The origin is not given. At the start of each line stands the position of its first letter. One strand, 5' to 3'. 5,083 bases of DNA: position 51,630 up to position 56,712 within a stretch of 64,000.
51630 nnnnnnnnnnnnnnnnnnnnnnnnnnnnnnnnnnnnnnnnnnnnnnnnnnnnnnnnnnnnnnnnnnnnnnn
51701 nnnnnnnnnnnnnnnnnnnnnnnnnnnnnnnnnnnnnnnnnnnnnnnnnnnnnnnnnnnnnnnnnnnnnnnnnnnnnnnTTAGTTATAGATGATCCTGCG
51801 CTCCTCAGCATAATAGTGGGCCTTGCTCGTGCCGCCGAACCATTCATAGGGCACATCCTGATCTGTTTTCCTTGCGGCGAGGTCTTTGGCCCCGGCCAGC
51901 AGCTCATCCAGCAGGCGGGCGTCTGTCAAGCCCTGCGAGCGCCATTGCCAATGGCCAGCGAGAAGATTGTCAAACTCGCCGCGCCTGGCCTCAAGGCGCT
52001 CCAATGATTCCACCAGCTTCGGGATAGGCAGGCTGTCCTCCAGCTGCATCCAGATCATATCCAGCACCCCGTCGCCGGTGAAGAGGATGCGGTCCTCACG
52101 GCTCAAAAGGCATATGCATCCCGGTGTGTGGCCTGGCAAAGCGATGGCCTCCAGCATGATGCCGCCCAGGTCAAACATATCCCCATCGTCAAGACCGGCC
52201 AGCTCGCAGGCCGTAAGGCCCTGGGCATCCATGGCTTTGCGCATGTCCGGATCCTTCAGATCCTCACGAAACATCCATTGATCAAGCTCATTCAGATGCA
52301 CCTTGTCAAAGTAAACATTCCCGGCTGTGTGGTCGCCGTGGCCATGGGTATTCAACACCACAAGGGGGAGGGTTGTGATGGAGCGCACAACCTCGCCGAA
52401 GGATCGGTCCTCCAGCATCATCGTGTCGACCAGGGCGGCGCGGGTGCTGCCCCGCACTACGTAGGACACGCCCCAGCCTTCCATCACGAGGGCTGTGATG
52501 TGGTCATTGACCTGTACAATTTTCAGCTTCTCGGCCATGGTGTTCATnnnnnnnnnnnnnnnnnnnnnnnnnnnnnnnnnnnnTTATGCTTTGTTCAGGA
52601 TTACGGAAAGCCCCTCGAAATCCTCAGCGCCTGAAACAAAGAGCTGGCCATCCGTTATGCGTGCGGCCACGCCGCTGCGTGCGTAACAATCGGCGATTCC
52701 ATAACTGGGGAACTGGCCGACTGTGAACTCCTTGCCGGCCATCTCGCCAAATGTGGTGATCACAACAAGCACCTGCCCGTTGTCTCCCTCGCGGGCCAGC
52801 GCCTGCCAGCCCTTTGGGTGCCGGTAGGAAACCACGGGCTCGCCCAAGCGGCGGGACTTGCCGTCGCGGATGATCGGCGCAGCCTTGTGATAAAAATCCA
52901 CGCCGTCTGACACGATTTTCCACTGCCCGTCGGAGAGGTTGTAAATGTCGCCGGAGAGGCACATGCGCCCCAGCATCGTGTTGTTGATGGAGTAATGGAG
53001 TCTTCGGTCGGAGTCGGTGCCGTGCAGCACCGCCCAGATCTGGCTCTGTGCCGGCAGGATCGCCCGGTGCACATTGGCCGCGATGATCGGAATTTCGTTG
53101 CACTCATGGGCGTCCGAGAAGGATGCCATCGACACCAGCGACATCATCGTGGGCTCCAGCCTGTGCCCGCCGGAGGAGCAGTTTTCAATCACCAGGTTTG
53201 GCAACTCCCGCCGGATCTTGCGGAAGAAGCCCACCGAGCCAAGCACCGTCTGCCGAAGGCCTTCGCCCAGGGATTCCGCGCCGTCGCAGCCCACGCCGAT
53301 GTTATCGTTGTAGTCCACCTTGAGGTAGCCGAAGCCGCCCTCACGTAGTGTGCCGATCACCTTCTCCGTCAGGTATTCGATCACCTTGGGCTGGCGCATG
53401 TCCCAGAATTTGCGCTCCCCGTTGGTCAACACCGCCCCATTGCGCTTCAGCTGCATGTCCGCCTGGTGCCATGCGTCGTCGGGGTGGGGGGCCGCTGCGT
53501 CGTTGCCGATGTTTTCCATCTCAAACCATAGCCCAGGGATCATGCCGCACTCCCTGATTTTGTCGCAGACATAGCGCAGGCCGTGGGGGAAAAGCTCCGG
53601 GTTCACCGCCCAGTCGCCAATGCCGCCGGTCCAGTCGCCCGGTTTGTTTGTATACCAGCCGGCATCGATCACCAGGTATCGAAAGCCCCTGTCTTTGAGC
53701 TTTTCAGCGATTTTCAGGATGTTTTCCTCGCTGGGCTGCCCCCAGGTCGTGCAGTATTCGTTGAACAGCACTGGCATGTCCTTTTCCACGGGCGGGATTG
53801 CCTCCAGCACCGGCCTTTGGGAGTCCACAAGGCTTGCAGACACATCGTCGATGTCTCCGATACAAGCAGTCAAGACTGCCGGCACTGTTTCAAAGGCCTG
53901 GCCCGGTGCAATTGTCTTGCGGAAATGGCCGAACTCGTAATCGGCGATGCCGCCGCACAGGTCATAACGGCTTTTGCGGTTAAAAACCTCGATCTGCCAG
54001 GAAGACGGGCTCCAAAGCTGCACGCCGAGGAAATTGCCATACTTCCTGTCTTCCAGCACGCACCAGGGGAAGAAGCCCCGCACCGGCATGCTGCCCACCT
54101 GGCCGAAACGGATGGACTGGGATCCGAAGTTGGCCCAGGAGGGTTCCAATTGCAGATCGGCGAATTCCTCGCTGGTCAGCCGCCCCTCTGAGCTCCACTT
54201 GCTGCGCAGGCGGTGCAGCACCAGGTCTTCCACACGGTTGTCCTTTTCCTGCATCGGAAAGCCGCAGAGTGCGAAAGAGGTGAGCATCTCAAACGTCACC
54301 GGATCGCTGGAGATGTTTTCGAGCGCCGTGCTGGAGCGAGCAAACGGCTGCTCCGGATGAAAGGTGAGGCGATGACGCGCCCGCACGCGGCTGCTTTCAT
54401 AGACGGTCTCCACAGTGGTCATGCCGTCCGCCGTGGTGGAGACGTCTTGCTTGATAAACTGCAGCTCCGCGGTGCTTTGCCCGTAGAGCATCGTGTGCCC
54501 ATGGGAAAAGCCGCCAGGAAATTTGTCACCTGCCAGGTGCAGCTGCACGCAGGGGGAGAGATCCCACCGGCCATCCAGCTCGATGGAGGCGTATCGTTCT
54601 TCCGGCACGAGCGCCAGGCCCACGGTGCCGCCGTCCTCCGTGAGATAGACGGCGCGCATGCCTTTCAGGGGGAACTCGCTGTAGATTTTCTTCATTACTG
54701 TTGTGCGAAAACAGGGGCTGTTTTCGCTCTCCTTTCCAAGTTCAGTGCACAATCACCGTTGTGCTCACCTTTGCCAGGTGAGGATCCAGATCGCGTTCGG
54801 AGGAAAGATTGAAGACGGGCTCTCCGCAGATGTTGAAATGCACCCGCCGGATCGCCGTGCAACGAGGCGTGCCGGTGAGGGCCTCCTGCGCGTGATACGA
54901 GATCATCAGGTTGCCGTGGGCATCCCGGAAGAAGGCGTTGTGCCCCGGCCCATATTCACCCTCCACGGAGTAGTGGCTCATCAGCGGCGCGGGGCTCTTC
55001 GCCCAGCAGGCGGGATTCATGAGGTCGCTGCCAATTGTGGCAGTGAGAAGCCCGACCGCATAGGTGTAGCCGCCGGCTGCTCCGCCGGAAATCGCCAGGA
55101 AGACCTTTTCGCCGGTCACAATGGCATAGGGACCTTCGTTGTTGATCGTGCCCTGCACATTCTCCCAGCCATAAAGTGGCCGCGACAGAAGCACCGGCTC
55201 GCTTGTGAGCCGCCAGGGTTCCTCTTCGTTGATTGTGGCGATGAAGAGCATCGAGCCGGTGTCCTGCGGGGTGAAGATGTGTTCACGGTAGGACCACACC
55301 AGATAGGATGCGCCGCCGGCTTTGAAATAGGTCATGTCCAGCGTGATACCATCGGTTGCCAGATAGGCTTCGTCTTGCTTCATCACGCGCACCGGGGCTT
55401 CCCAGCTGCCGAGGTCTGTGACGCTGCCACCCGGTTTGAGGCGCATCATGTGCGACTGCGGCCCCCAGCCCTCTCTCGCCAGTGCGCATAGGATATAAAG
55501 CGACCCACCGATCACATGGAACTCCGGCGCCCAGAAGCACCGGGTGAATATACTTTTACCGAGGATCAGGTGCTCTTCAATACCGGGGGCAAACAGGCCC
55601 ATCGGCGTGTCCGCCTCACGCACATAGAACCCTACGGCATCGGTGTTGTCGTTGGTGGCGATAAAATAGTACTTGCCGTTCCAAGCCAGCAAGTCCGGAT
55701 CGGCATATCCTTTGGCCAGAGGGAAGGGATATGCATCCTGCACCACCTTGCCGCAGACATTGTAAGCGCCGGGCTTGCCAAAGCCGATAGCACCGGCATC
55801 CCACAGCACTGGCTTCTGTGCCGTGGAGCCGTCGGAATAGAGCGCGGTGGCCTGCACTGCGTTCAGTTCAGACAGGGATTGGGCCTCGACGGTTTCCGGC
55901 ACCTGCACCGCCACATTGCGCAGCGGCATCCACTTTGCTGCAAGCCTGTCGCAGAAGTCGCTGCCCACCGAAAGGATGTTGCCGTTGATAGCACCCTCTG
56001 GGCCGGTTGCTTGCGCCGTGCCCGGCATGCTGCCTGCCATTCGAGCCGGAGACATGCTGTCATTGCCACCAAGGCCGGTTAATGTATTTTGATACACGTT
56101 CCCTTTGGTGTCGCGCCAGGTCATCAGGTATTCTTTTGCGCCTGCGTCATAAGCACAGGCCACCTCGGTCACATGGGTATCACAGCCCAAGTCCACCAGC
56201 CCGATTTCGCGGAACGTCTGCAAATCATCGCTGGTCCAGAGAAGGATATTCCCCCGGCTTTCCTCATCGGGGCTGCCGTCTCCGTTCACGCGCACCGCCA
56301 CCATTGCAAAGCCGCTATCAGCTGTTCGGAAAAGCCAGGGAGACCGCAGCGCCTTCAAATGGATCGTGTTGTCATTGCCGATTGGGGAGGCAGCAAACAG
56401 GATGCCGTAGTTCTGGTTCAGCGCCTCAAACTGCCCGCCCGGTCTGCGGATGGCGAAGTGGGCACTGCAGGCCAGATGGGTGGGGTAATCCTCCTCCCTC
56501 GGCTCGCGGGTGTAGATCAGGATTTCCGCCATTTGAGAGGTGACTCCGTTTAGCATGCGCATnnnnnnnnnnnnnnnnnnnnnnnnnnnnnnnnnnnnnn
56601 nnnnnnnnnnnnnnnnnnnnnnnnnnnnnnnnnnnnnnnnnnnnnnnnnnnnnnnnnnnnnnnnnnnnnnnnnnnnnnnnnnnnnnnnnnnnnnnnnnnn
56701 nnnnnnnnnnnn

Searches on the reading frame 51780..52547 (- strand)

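Call 18: search_protein_families(library=pfam, proteins=[window:51780-52547:-], max_evalue=0.0001)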
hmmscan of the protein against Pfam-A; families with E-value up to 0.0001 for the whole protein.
window:51780-52547:- (255 aa): 1 family
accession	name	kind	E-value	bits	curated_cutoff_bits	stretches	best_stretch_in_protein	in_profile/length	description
PF00753.33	Lactamase_B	-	2.9e-14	53.9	22.7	1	27-165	7-155/196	Metallo-beta-lactamase superfamily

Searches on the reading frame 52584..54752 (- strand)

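Call 18: search_protein_families(library=pfam, proteins=[window:52584-54752:-], max_evalue=0.0001)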
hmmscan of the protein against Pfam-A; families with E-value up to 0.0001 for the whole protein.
window:52584-54752:- (722 aa): 1 family
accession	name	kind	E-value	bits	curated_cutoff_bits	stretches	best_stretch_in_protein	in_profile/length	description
PF02065.24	Melibiase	-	4.8e-33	115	27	1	312-629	27-345/347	Melibiase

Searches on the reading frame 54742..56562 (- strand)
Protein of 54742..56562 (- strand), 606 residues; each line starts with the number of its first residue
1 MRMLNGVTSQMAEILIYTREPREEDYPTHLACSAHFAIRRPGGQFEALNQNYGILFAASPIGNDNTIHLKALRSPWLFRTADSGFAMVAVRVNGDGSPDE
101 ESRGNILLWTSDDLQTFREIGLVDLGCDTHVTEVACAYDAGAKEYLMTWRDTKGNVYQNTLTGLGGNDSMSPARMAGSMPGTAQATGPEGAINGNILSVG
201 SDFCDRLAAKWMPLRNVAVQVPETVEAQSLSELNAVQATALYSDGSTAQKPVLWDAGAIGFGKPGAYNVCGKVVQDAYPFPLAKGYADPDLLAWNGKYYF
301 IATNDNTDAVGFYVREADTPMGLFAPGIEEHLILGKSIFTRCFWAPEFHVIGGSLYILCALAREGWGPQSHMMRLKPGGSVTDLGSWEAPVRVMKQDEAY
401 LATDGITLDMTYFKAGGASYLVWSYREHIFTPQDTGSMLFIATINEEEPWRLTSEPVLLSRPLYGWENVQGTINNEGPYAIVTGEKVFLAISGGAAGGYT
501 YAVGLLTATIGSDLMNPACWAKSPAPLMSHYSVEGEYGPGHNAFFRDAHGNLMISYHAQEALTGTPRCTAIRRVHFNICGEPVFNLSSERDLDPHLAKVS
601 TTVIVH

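Call 18: search_protein_families(library=pfam, proteins=[window:54742-56562:-], max_evalue=0.0001)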
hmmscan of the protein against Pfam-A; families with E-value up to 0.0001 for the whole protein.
window:54742-56562:- (606 aa): 1 family
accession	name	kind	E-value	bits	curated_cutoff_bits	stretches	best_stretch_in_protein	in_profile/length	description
PF04616.20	Glyco_hydro_43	-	1.3e-25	90.8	32.2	1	285-577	9-283/288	Glycosyl hydrolases family 43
